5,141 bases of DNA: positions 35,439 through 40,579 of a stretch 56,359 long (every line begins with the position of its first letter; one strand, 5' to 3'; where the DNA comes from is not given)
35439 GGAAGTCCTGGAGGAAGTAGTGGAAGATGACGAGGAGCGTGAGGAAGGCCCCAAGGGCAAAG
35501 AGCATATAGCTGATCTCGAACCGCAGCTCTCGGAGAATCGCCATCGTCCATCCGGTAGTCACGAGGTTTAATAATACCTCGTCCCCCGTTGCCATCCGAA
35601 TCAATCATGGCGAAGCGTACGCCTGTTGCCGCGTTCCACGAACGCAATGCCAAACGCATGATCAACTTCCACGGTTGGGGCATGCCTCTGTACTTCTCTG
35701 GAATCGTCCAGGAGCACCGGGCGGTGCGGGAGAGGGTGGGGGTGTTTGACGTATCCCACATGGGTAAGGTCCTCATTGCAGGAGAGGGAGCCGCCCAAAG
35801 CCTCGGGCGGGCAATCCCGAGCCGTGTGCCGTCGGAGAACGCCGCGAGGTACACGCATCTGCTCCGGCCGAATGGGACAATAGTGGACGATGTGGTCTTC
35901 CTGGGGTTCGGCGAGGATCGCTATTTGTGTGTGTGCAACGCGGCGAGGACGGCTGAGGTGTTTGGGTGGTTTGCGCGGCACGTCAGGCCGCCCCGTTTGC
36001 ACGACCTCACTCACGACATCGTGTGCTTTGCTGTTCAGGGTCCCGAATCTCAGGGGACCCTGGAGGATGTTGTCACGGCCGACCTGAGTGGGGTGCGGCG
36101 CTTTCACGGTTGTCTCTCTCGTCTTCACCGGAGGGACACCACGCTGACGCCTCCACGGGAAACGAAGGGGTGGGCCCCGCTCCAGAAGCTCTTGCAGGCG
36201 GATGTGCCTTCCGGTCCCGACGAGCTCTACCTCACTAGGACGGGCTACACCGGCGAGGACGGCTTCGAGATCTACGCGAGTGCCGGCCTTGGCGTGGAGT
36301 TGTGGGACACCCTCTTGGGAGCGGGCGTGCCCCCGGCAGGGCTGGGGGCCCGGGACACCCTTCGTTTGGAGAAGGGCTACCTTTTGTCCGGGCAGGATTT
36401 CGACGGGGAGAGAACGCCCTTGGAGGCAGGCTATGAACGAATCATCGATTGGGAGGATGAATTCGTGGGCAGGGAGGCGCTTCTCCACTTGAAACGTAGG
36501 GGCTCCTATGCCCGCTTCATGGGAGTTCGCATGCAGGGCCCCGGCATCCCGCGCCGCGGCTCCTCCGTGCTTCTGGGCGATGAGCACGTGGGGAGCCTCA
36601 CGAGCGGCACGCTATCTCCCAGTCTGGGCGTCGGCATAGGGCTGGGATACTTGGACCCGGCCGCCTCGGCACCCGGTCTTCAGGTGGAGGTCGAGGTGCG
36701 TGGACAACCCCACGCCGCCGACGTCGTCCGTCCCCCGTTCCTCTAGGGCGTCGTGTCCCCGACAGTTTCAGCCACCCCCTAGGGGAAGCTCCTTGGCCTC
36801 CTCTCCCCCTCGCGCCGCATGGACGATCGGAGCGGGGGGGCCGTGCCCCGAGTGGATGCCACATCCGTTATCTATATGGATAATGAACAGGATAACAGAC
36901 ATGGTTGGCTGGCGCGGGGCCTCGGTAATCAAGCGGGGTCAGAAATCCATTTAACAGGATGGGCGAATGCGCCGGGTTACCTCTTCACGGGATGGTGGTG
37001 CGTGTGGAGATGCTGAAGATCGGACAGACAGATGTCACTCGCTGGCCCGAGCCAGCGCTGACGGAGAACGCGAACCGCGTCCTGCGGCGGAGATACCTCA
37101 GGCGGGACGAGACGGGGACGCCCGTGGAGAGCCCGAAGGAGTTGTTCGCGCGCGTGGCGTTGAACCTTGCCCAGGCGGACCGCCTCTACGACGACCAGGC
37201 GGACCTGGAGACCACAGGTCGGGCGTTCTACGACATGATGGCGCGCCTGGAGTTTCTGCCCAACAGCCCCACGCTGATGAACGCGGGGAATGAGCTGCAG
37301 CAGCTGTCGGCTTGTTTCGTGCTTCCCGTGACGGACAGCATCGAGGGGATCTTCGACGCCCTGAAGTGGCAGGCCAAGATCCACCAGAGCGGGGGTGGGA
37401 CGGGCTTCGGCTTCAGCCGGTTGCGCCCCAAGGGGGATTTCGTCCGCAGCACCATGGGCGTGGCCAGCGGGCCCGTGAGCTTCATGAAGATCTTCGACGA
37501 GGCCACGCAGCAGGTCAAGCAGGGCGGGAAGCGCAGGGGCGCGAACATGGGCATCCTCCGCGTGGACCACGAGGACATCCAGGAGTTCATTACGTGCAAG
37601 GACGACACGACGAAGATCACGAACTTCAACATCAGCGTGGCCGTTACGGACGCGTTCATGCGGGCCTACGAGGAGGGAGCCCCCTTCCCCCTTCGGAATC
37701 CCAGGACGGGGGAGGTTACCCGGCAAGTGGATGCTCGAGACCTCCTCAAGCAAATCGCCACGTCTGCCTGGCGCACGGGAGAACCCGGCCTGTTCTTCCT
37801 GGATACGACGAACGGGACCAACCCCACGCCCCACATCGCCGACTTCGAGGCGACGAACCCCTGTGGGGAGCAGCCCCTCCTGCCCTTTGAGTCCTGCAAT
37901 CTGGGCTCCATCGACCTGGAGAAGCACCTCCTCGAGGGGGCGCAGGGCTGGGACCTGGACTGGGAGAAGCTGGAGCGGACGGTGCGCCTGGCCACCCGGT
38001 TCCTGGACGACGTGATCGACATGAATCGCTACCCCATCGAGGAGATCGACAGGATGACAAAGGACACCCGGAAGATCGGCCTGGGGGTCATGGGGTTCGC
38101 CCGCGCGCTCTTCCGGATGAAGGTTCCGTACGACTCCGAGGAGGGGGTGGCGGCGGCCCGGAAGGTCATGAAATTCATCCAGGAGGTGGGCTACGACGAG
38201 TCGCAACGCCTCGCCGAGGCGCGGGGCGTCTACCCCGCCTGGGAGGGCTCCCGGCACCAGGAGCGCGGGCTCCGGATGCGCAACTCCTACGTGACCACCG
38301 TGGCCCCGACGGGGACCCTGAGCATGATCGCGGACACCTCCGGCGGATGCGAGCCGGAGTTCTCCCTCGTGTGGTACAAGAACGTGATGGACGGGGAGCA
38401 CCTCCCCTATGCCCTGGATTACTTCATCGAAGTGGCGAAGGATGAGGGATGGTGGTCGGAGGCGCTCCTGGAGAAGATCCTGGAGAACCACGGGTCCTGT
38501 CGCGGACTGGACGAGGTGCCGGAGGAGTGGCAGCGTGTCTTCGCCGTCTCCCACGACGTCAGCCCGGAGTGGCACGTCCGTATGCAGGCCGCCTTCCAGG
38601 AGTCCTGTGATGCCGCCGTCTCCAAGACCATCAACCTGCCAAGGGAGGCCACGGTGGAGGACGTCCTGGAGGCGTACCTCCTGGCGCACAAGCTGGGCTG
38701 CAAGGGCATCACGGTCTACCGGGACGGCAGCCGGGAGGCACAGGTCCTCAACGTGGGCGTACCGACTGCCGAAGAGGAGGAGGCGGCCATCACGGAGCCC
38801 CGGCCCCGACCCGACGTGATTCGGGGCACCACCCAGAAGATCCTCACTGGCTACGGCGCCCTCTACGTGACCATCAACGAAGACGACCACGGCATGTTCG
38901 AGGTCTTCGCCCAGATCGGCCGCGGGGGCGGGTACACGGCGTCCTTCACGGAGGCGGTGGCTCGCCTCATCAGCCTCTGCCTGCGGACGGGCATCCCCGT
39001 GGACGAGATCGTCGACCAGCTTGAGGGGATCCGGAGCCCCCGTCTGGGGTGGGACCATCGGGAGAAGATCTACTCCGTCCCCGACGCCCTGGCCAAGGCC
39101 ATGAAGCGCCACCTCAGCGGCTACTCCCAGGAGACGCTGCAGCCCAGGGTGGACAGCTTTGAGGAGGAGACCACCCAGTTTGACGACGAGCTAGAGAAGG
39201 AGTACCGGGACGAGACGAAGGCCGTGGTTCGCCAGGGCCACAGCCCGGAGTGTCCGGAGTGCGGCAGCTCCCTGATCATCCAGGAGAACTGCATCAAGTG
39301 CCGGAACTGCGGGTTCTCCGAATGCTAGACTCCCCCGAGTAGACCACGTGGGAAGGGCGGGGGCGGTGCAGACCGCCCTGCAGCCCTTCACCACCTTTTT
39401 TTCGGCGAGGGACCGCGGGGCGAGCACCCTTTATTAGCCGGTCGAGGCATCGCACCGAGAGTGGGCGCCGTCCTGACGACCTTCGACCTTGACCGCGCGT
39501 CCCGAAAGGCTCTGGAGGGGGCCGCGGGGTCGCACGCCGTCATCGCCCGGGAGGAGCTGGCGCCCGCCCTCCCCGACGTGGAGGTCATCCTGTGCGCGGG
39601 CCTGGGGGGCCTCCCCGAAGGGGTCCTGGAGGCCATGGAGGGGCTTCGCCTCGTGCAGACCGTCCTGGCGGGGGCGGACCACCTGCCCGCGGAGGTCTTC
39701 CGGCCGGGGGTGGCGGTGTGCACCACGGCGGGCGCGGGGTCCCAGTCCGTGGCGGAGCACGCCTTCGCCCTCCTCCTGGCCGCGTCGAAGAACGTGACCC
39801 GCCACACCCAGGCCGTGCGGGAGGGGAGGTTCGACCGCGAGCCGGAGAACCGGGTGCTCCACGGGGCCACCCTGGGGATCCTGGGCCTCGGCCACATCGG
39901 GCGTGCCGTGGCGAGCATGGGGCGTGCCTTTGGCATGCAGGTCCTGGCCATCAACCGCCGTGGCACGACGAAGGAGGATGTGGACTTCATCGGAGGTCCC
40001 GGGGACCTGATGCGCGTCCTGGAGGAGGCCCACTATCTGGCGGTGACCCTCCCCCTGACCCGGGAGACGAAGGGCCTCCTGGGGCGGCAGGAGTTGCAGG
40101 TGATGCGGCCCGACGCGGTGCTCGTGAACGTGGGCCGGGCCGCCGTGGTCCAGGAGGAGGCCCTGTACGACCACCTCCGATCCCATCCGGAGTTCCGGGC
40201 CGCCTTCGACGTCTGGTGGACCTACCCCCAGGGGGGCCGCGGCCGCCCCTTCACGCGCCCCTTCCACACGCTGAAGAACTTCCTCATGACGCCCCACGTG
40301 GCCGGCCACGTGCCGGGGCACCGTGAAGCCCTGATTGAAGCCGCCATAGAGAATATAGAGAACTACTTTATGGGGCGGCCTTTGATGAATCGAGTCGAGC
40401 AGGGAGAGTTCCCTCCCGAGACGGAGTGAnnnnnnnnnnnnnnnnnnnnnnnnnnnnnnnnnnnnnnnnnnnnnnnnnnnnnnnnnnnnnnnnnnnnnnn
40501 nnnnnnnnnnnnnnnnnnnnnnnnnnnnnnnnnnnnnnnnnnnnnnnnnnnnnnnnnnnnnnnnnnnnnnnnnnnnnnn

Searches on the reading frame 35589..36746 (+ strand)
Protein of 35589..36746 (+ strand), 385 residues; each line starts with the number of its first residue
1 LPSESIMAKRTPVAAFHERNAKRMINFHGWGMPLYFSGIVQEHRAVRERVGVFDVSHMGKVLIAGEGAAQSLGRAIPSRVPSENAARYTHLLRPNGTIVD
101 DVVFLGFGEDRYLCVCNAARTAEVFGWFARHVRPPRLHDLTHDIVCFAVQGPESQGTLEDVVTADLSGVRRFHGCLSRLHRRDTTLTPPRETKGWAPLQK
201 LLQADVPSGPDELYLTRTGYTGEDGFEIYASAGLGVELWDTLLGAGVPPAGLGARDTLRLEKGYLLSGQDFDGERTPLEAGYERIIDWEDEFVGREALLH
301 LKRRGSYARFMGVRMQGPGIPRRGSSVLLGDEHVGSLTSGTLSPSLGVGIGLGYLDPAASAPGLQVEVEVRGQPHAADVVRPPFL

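Call 73: search_protein_families(library=pfam, proteins=[window:35589-36746:+])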
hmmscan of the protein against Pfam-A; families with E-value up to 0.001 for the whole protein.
window:35589-36746:+ (385 aa): 2 families
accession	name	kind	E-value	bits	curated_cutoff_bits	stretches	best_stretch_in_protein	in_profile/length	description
PF01571.26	GCV_T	-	1.2e-69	234.8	25.6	1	15-284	3-254/255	Aminomethyltransferase folate-binding domain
PF08669.17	GCV_T_C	-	9e-19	67.6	25.9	1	309-384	2-78/80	Glycine cleavage T-protein C-terminal barrel domain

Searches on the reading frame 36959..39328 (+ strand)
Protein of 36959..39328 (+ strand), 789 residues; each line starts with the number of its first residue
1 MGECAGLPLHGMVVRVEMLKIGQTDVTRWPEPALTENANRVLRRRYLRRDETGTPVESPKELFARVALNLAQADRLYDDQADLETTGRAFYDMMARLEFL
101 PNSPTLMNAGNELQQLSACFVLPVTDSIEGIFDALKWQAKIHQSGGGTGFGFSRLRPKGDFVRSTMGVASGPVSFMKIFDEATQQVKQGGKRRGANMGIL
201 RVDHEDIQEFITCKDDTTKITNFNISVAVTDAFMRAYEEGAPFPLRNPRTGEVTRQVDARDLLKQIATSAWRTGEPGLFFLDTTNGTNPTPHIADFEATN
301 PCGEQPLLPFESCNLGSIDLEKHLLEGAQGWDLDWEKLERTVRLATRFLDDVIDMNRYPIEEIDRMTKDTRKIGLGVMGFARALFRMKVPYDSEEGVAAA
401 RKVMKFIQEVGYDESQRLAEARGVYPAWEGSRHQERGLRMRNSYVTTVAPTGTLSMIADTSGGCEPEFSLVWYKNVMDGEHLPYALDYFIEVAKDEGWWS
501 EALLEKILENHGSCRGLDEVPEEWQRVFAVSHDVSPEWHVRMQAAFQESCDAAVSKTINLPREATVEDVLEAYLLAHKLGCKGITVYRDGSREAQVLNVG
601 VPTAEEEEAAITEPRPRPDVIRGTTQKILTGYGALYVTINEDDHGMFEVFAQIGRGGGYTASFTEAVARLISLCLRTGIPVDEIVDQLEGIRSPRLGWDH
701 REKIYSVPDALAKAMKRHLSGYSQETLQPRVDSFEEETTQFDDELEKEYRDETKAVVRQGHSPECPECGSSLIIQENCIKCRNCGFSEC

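Call 8: search_protein_families(library=pfam, proteins=[window:36959-39328:+])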
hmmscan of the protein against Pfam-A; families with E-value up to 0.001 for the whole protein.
window:36959-39328:+ (789 aa): 3 families
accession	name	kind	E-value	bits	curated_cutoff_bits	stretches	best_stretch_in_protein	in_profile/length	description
PF02867.20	Ribonuc_red_lgC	-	2.8e-132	442.4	23.9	2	117-435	1-346/523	Ribonucleotide reductase, barrel domain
PF00317.26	Ribonuc_red_lgN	-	2.7e-22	79.1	28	1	34-113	3-76/77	Ribonucleotide reductase, all-alpha domain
PF12637.14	TSCPD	-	5.2e-22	78.4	22.8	1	626-719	5-88/88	TSCPD domain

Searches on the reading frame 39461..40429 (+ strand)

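Call 73: search_protein_families(library=pfam, proteins=[window:39461-40429:+])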
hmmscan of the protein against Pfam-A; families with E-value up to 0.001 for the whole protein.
window:39461-40429:+ (322 aa): 2 families
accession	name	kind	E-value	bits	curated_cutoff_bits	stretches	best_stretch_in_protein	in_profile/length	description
PF02826.25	2-Hacid_dh_C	-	5.3e-44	150.1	25.1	1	102-281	1-178/178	D-isomer specific 2-hydroxyacid dehydrogenase, NAD binding domain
PF00389.36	2-Hacid_dh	-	6.3e-13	49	24.6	1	29-312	29-133/134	D-isomer specific 2-hydroxyacid dehydrogenase, catalytic domain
